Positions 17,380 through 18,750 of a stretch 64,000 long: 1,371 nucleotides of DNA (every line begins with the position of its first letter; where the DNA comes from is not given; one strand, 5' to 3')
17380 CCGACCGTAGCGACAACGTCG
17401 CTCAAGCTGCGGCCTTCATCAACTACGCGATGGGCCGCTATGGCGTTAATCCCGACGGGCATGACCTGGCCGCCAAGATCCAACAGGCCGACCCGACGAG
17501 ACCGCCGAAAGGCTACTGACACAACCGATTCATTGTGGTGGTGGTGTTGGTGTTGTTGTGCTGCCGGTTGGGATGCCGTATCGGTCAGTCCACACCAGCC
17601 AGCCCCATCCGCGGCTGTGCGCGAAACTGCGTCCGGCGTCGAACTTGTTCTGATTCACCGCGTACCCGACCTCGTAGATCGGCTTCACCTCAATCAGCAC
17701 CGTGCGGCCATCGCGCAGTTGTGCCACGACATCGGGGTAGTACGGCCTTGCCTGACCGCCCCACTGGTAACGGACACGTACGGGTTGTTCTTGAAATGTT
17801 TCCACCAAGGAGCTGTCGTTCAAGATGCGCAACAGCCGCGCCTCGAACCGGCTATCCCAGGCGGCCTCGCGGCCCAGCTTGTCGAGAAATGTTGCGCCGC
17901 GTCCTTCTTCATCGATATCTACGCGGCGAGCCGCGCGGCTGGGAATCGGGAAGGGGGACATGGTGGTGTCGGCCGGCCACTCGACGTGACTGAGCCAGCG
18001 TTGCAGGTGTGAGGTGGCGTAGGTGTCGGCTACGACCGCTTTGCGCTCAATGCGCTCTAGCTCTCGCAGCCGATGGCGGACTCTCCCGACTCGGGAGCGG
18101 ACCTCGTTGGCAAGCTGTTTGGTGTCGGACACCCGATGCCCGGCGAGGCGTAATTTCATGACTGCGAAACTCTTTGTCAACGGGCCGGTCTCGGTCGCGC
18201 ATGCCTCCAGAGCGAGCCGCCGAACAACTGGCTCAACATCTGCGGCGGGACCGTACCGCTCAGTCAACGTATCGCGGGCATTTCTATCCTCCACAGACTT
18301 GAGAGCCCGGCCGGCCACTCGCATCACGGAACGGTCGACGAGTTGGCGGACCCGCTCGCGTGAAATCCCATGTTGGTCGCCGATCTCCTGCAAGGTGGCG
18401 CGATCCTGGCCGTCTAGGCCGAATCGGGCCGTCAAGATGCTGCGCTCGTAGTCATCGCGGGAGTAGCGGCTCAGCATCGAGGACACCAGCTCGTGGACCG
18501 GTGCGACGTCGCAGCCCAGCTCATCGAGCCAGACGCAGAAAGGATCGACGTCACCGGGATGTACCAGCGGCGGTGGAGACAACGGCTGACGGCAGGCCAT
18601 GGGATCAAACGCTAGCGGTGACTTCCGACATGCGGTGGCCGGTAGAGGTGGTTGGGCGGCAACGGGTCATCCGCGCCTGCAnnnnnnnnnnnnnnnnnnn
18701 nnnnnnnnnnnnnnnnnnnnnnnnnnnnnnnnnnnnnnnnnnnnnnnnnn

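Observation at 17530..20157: Two-gene cassette of PD-(D/E)xK nuclease-like proteins (sigma70-r4::TnsA-like fusion + 491-aa unknown::REase-like) between the perfect repeats – candidate novel defence or mobility module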

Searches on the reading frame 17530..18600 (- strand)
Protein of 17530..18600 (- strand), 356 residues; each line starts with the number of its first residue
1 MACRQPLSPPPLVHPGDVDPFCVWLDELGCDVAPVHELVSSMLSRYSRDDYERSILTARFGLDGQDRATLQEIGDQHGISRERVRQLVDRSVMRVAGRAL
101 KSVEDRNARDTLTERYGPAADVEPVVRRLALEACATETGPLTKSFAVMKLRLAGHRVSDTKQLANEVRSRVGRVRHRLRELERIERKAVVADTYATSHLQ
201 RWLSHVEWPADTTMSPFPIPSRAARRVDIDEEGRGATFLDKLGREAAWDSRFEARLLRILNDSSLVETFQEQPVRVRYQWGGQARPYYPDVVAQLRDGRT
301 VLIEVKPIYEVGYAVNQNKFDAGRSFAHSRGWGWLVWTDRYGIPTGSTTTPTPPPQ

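Call 3: search_protein_families(library=pfam, proteins=[window:17530-18600:-], max_evalue=0.1)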
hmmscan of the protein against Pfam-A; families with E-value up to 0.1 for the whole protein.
window:17530-18600:- (356 aa): 3 families
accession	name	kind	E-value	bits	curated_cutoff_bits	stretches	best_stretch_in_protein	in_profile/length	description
PF08722.17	Tn7_TnsA-like_N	-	4.6e-11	43.5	26.5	1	266-339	4-85/85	TnsA-like endonuclease N terminal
PF04545.22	Sigma70_r4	-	7.8e-10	38.6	24.1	1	51-94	8-47/50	Sigma-70, region 4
PF12342.13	DUF3640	-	0.017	15.3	25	1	221-236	6-21/26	Protein of unknown function (DUF3640)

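Call 4: search_protein_families(library=padloc, proteins=[window:17530-18600:-], max_evalue=1)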
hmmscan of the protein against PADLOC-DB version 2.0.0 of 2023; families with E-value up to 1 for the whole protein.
window:17530-18600:- (356 aa): 1 family
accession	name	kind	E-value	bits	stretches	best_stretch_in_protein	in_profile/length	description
PDLC02203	MzaA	-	8.4e-05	19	1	36-93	598-653/683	-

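Call 5: search_protein_families(library=ncbifam, proteins=[window:17530-18600:-], max_evalue=0.1)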
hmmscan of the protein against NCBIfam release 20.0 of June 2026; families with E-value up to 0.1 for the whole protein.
window:17530-18600:- (356 aa): 27 families (the best 25 are shown)
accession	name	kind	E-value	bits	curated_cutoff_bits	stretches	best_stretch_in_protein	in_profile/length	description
NF033179.1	TnsA_like_Actin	subfamily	3.5e-11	43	110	1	238-339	32-132/212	TnsA-like heteromeric transposase endonuclease subunit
TIGR02394.1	rpoS_proteo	equivalog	1.1e-08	35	378.7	1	35-94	212-269/285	RNA polymerase sigma factor RpoS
TIGR02997.1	Sig70-cyanoRpoD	subfamily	1.1e-08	34.7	384.5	1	49-92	251-294/298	RNA polymerase sigma factor, RpoD/SigA family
NF041931.2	MzaA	equivalog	1.3e-08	34.2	800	1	36-87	644-693/726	MZA anti-phage system associated sigma-70 family RNA polymerase sigma factor MzaA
NF004207.0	PRK05657.1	equivalog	2.2e-08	33.9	394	1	39-95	259-313/329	RNA polymerase sigma factor RpoS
NF005920.0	PRK07921.1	subfamily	3.9e-08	32.7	464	1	48-94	267-312/328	RNA polymerase sigma factor SigB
TIGR02393.1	RpoD_Cterm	equivalog_domain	8.2e-08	32.1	354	1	39-95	170-224/238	RNA polymerase sigma factor RpoD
NF004208.0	PRK05658.1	equivalog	7.6e-07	28.5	555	1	50-88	571-609/631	RNA polymerase sigma factor RpoD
NF005143.0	PRK06596.1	subfamily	1.7e-06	27.7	241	1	49-94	232-276/285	RNA polymerase factor sigma-32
TIGR02392.1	rpoH_proteo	equivalog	3.7e-06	26.8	323.1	1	49-94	220-263/270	RNA polymerase sigma factor RpoH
NF006666.0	PRK09210.1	equivalog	7.3e-06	25.5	572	1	50-92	311-353/370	RNA polymerase sigma factor RpoD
NF004615.0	PRK05949.1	subfamily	1.6e-05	23.9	530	1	51-97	270-316/327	RNA polymerase sigma factor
NF005642.0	PRK07405.1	subfamily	2.2e-05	23.8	524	1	51-93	261-303/318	RNA polymerase sigma factor SigD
NF004566.0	PRK05901.2-4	equivalog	2.4e-05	23.7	531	1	38-94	373-429/448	RNA polymerase sigma factor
NF005643.0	PRK07406.1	equivalog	2.4e-05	23.6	500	1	51-92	339-380/397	RNA polymerase sigma factor RpoD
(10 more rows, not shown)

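Call 11: find_homologous_proteins(query=window:17530-18600:-)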
Query window:17530-18600:- (356 aa): 123 proteins with E <= 0.001 among 8000 candidates; the best 120 are listed.
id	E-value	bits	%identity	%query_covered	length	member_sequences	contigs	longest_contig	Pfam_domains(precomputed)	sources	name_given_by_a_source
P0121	1.1e-232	790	99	99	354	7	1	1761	PF08722.18,PF04545.23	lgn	-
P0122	1.2e-204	697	89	96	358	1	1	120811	PF08722.18,PF04545.23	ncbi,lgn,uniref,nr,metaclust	ncbi:hypothetical protein AFM11_30145 [Mycolicibacterium wolinskyi]|uniref:Uncharacterized protein n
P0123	3.2e-200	683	87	97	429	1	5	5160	PF08722.18,PF04545.23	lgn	-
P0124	2.8e-189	647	83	93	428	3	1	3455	PF08722.18,PF04545.23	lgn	-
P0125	1.0e-182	625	82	93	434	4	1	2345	PF08722.18,PF04545.23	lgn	-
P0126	1.3e-182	625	81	93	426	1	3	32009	PF08722.18,PF04545.23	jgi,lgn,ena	jgi:hypothetical protein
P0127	4.1e-179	613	78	97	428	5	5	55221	PF08722.18,PF04545.23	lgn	-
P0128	9.0e-179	612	78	97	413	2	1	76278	PF08722.18,PF04545.23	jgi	jgi:hypothetical protein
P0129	2.1e-177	608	78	97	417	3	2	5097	PF08722.18,PF04545.23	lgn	-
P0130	1.2e-169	582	78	94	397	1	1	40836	PF08722.18,PF04545.23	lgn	-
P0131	2.6e-169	581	75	93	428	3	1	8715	PF08722.18,PF04545.23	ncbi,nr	ncbi:MAG: sigma factor-like helix-turn-helix DNA-binding protein [Actinomycetota bacterium]|nr:sigma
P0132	2.1e-166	572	77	92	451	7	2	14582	PF08722.18,PF04545.23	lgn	-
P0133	7.5e-165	566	75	92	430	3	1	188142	PF08722.18,PF04545.23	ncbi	ncbi:TnsA endonuclease N-terminal domain-containing protein [Mycolicibacterium fortuitum]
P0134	6.1e-139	481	64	96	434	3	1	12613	PF08722.18,PF04545.23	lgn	-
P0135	1.0e-132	461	63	96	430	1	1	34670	PF08722.18,PF04545.23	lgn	-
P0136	5.0e-131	455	77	76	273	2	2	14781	PF04545.23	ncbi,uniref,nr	ncbi:sigma factor-like helix-turn-helix DNA-binding protein [Mycobacterium shimoidei]|uniref:sigma f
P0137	1.6e-96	342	47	98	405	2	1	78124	PF08722.18,PF04545.23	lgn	-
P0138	4.9e-95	337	77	55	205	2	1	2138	PF08722.18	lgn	-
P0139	1.1e-93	332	47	98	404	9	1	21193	PF08722.18,PF04545.23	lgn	-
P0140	8.3e-63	231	41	90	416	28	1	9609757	PF04545.23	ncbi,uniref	ncbi:sigma factor-like helix-turn-helix DNA-binding protein [Nocardia sp. CA-120079]|uniref:sigma fa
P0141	1.1e-62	230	40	94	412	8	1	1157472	PF04545.23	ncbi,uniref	ncbi:sigma factor-like helix-turn-helix DNA-binding protein [Nocardia asiatica]|uniref:sigma factor-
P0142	5.3e-62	228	40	93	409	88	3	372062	PF04545.23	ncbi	ncbi:sigma factor-like helix-turn-helix DNA-binding protein [Nocardia gipuzkoensis]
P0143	1.1e-61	227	40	92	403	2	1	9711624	PF04545.23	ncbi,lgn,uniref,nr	ncbi:hypothetical protein OG874_20215 [Nocardia sp. NBC_00565]|uniref:sigma factor-like helix-turn-h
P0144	7.4e-61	224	41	92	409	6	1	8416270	PF04545.23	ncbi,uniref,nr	ncbi:hypothetical protein OH799_12470 [Nocardia sp. NBC_00881]|uniref:sigma factor-like helix-turn-h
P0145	1.9e-60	223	38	90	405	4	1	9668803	PF04545.23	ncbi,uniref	ncbi:sigma factor-like helix-turn-helix DNA-binding protein [Nocardia sp. CA-119907]|uniref:sigma fa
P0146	4.2e-60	222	39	90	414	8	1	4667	PF04545.23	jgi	-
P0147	6.0e-60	221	39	92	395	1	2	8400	PF04545.23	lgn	-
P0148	4.3e-59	219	40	89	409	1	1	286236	PF04545.23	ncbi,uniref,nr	ncbi:sigma factor-like helix-turn-helix DNA-binding protein [Nocardia sp. CNY236]|uniref:sigma facto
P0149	4.9e-59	218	39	92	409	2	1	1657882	PF04545.23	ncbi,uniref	ncbi:sigma factor-like helix-turn-helix DNA-binding protein [Nocardia sp. NPDC049220]|uniref:sigma f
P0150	2.9e-55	206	38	89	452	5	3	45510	PF04545.23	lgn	-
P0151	4.2e-55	205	38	88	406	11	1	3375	PF04545.23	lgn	-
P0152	5.2e-55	205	39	88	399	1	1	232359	PF04545.23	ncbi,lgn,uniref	ncbi:sigma factor-like helix-turn-helix DNA-binding protein [Nocardia sp. NPDC005366]|uniref:sigma f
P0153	1.7e-54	204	72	37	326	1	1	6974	PF08722.18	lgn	-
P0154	8.9e-54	201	39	92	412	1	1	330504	PF04545.23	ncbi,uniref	ncbi:hypothetical protein [Nocardia sp. NPDC052566]|uniref:hypothetical protein n=1 Tax=Nocardia sp.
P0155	1.1e-53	201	37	90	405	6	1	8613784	PF04545.23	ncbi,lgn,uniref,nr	ncbi:sigma factor-like helix-turn-helix DNA-binding protein [Nocardia sp. NBC_01009]|uniref:sigma fa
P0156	1.5e-53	200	38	89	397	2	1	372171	PF04545.23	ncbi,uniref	ncbi:hypothetical protein [Nocardia lijiangensis]|uniref:hypothetical protein n=1 Tax=Nocardia lijia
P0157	1.6e-53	200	39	93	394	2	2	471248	PF04545.23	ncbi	-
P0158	2.1e-53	200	37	89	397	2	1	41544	PF04545.23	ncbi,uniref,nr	ncbi:hypothetical protein [Nocardia lijiangensis]|uniref:hypothetical protein n=1 Tax=Nocardia lijia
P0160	5.6e-53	199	38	88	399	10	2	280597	PF04545.23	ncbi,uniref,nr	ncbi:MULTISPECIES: sigma factor-like helix-turn-helix DNA-binding protein [Nocardia]|uniref:sigma fa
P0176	8.6e-48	181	62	36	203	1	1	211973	PF08722.18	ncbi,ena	-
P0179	4.3e-47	179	37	90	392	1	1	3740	PF04545.23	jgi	jgi:hypothetical protein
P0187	6.7e-45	172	36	85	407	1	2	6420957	PF04545.23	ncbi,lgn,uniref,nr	ncbi:sigma factor-like helix-turn-helix DNA-binding protein [Nocardia sp. NBC_01329]|uniref:sigma fa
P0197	2.1e-41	160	36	90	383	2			PF04545.23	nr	nr:sigma factor-like helix-turn-helix DNA-binding protein [Nocardia transvalensis]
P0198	3.3e-41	160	37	81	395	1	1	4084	PF04545.23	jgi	jgi:hypothetical protein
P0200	9.3e-40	155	37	83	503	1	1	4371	PF08722.18,PF04545.23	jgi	jgi:hypothetical protein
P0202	1.5e-38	151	35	80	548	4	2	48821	PF08722.18,PF04545.23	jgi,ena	jgi:Sigma-70, region 4/TnsA endonuclease N terminal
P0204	2.2e-38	151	37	79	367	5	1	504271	PF08722.18,PF04545.23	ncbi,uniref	ncbi:TnsA endonuclease N-terminal domain-containing protein [Actinomadura sp. NPDC048021]|uniref:Tns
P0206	4.3e-37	146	34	81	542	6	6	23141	PF08722.18,PF04545.23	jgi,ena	-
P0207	1.1e-35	142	34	83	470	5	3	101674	PF08722.18,PF04545.23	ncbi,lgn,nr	ncbi:hypothetical protein M2299_002716 [Stenotrophomonas sp. 1278]|nr:hypothetical protein [Stenotro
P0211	3.8e-34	137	36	82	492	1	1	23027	PF08722.18,PF04545.23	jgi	jgi:hypothetical protein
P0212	5.8e-33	133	34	89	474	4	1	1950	PF08722.18,PF04545.23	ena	-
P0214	6.2e-30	123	31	85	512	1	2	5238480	PF08722.18,PF04545.23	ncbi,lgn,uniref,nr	ncbi:sigma factor-like helix-turn-helix DNA-binding protein [Xanthomonas sp. NCPPB 2654]|uniref:TnsA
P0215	1.5e-23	102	28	87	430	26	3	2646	PF08722.18,PF04545.23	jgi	jgi:Sigma-70, region 4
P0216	1.6e-7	49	60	13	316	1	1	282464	PF04545.23,PF00140.26,PF04542.21,PF04539.23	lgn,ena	-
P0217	2.4e-7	48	57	13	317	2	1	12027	PF04545.23,PF00140.26,PF04542.21,PF04539.23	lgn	-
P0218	1.2e-5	43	58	15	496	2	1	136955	PF04545.23,PF04542.21,PF04539.23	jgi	-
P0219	1.0e-4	40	59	12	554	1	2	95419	PF04545.23,PF04542.21,PF04539.23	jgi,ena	-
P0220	1.1e-4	40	55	15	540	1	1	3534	PF04545.23,PF04542.21,PF04539.23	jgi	-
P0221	1.4e-4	39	64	12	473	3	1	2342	PF04545.23,PF04542.21,PF04539.23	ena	-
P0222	1.5e-4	39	59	12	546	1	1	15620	PF04545.23,PF04542.21,PF04539.23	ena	-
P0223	1.5e-4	39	57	13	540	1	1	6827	PF04545.23,PF04542.21,PF04539.23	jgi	jgi:RNA polymerase sigma factor (sigma-70 family)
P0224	1.5e-4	39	59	12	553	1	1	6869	PF04545.23,PF04542.21,PF04539.23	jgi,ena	-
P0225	1.8e-4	39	59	12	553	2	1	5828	PF04545.23,PF04542.21,PF04539.23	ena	-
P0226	1.8e-4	39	43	24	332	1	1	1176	PF04545.23,PF00140.26,PF04542.21,PF04539.23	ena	-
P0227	2.2e-4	39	61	12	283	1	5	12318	PF04545.23,PF00140.26,PF04542.21,PF04539.23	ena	-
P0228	2.5e-4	38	59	12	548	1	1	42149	PF04545.23,PF04542.21,PF04539.23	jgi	jgi:RNA polymerase primary sigma factor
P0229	3.3e-4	38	51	17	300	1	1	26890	PF04545.23,PF00140.26,PF04542.21,PF04539.23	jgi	jgi:RNA polymerase primary sigma factor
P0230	4.0e-4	38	47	16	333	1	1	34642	PF04545.23,PF00140.26,PF04542.21,PF04539.23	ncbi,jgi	jgi:RNA polymerase primary sigma factor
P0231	5.1e-4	37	42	24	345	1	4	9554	PF04545.23,PF00140.26,PF04542.21,PF04539.23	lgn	-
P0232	5.1e-4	37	42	24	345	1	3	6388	PF04545.23,PF00140.26,PF04542.21,PF04539.23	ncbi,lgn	ncbi:MAG: RpoD/SigA family RNA polymerase sigma factor [Prochlorococcaceae cyanobacterium]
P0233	5.3e-4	37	51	13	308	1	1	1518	PF04545.23,PF00140.26,PF04542.21,PF04539.23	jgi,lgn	jgi:RNA polymerase primary sigma factor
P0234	5.6e-4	37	63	11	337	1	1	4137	PF04545.23,PF00140.26,PF04542.21,PF04539.23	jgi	-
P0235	6.0e-4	37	63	11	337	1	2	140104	PF04545.23,PF00140.26,PF04542.21,PF04539.23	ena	-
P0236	6.0e-4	37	63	11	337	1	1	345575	PF04545.23,PF00140.26,PF04542.21,PF04539.23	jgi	jgi:RNA polymerase primary sigma factor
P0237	6.2e-4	37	51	14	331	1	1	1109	PF04545.23,PF00140.26,PF04542.21,PF04539.23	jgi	jgi:RNA polymerase primary sigma factor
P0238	6.6e-4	37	39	24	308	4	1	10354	PF04545.23,PF00140.26,PF04542.21,PF04539.23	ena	-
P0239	6.9e-4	37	40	24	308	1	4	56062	PF04545.23,PF00140.26,PF04542.21,PF04539.23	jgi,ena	jgi:RNA polymerase primary sigma factor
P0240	7.1e-4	37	60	11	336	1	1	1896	PF04545.23,PF00140.26,PF04542.21,PF04539.23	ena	-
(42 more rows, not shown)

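Call 21: find_encoding_contigs(protein=P0133, flank=10000, max_places=3)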
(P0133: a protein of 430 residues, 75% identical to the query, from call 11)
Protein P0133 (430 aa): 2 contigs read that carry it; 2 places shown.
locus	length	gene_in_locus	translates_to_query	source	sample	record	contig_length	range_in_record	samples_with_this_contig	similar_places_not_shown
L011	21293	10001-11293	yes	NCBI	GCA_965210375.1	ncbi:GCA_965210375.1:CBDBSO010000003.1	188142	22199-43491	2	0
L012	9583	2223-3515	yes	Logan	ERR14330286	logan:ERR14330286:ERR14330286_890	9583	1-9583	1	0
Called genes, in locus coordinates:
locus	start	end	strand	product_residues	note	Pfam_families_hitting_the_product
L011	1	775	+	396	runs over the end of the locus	PF05977:MFS_3, PF07690:MFS_1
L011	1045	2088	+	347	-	-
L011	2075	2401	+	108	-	PF13560:HTH_31, PF12844:HTH_19, PF01381:HTH_3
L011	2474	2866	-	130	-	PF05305:DUF732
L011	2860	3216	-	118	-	-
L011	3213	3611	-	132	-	PF05305:DUF732 (weak)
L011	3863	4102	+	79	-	PF13560:HTH_31, PF12844:HTH_19 (weak), PF01381:HTH_3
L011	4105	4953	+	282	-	-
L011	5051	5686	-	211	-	-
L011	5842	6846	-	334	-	PF02086:MethyltransfD12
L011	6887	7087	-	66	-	-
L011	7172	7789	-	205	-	-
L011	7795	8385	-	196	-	PF00565:SNase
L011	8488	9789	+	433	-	-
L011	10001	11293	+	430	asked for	PF04545:Sigma70_r4, PF08722:Tn7_TnsA-like_N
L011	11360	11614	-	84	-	-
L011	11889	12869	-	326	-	PF01385:OrfB_IS605, PF07282:Cas12f1-like_TNB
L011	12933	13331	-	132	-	-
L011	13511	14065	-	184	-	-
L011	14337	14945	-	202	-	-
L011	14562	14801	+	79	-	-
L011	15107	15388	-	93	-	-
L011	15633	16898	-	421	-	PF01381:HTH_3, PF13560:HTH_31 (weak)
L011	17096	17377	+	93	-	PF02604:PhdYeFM_antitox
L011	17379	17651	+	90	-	PF05016:ParE_toxin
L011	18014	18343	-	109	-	PF18495:VbhA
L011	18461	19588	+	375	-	PF00589:Phage_integrase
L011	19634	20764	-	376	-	PF25174:Beta-prop_THOC3 (faint), PF21783:YNCE (weak), PF02239:Cytochrom_D1 (weak)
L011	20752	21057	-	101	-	-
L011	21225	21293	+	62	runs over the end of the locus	-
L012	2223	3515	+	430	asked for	PF04545:Sigma70_r4, PF08722:Tn7_TnsA-like_N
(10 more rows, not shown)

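Call 22: find_encoding_contigs(protein=P0128, flank=10000, max_places=3)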
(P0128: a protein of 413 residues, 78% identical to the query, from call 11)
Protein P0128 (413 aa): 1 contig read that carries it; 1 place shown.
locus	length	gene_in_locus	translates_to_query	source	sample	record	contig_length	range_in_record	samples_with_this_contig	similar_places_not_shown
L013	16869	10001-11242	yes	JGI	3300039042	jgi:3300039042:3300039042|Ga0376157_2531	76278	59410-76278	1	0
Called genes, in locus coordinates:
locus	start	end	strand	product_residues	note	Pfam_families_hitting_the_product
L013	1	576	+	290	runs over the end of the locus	PF01656:CbiA, PF09140:MipZ (faint), PF13614:AAA_31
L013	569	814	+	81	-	-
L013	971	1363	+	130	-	-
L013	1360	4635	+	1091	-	-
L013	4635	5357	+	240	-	PF01381:HTH_3 (faint)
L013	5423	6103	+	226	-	-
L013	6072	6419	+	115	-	-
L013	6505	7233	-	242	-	PF27782:Csf3 (faint)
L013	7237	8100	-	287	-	PF03787:RAMPs (weak)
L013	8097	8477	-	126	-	-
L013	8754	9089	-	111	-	-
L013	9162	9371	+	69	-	-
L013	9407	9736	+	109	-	-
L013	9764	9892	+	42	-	-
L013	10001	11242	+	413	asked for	PF04545:Sigma70_r4, PF08722:Tn7_TnsA-like_N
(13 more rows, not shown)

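Call 23: find_encoding_contigs(protein=P0137, flank=10000, max_places=3)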
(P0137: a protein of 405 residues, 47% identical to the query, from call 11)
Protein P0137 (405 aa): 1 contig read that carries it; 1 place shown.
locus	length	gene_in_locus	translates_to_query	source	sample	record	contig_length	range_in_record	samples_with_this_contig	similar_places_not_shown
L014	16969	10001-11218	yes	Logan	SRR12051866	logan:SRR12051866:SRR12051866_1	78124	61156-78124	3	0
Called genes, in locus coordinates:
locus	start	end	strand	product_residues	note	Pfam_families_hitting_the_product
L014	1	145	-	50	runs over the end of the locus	-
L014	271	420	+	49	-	-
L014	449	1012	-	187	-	PF06414:Zeta_toxin, PF13671:AAA_33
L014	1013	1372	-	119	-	PF11903:ParD_like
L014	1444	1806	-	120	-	PF02575:YbaB_DNA_bd (weak)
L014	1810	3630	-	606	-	PF00934:PE (weak)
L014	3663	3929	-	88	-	-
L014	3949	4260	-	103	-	PF10824:T7SS_ESX_EspC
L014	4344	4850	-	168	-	-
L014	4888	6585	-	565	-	PF10774:DUF4226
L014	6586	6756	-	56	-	-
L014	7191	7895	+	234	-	PF02467:Whib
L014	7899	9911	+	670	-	-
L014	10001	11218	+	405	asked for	PF04545:Sigma70_r4, PF08722:Tn7_TnsA-like_N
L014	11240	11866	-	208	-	-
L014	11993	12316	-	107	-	-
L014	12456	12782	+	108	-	-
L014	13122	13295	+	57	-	-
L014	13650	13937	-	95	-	-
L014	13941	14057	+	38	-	-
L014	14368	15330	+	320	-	PF13614:AAA_31, PF01656:CbiA, PF09140:MipZ (faint)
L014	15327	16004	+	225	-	-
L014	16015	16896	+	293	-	-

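Call 31: search_solved_structures(query=A3, max_evalue=1, show_alignments=2)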
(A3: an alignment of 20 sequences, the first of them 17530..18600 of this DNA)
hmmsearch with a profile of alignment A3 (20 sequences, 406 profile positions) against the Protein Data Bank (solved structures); distinct sequences matched with E-value up to 1: 75 (the best 60 are shown).
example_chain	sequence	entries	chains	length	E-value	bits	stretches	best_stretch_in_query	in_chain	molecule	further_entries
7f0r_F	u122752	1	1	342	4e-14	55.7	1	14-112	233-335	RNA polymerase sigma factor RpoS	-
7vf9_F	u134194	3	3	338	1.2e-13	54.1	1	14-97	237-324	RNA polymerase sigma factor RpoS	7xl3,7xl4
7kuf_B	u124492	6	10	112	2.1e-13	53.4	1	26-129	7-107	RNA polymerase sigma factor, DNA-directed RNA polymerase subunit beta chimera | RNA polymerase sigma factor SigA,DNA-directed RNA polymerase subunit beta | RNA 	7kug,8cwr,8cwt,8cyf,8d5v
7ckq_F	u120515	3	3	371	2.6e-13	53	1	35-101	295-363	RNA polymerase sigma factor SigA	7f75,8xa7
7l7b_F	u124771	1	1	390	3.3e-13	52.7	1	36-101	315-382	RNA polymerase sigma factor SigA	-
7n4e_F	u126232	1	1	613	4.5e-13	52.2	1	19-102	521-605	RNA polymerase sigma factor RpoD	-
6p18_F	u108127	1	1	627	4.7e-13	52.2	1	19-102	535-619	RNA polymerase sigma factor RpoD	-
3t72_o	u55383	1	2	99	4.7e-13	52.2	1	48-102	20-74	RNA polymerase sigma factor rpoD, DNA-directed RNA polymerase subunit beta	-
1tlh_B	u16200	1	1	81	5.1e-13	52.1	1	48-101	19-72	RNA polymerase sigma factor rpoD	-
2p7v_B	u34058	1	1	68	6.2e-13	51.8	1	50-101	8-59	RNA polymerase sigma factor rpoD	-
8x6f_E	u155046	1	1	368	7.2e-13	51.6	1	40-101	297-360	RNA polymerase sigma factor SigA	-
8ad1_F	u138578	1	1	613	7.9e-13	51.4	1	19-101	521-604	RNA polymerase sigma factor RpoD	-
3iyd_F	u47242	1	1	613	7.9e-13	51.4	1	19-101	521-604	RNA polymerase sigma factor rpoD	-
4g6d_A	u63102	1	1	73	8e-13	51.4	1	48-101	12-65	RNA polymerase sigma factor rpoD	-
1ku3_A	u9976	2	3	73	8.3e-13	51.4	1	41-104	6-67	sigma factor sigA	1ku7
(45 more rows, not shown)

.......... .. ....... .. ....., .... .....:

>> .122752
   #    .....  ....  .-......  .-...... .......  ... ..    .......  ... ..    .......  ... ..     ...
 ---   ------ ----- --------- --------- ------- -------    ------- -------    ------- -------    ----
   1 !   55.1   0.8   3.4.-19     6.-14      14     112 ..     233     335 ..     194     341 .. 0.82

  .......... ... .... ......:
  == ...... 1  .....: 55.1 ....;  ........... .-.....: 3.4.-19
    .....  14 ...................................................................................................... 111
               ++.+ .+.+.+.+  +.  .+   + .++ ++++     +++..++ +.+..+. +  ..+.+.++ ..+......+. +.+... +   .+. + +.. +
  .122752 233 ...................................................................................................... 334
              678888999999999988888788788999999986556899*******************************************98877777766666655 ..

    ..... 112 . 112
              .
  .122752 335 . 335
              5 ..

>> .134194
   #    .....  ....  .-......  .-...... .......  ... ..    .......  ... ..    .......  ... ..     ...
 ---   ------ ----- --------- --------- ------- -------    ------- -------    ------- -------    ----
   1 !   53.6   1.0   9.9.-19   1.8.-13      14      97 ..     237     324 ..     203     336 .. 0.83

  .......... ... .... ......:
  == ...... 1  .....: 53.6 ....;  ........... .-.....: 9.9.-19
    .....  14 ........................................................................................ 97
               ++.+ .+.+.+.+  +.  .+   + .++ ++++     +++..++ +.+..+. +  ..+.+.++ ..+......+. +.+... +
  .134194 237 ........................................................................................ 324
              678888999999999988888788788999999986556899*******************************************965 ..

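Call 39: search_protein_families(library=phrogs, proteins=[window:17530-18600:-], max_evalue=0.1)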
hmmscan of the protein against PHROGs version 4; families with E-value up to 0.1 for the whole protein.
window:17530-18600:- (356 aa): 4 families
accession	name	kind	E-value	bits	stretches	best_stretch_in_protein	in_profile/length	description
phrog_218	-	connector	1.3e-10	42.5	1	246-310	23-90/148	head closure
phrog_351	-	transcription regulation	7.6e-08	32.4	1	49-114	677-741/928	RNA polymerase sigma factor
phrog_14892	-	connector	0.0093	17.4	0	259-313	3-59/117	head closure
phrog_28412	-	unknown function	0.03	13.1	1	101-200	512-602/1244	-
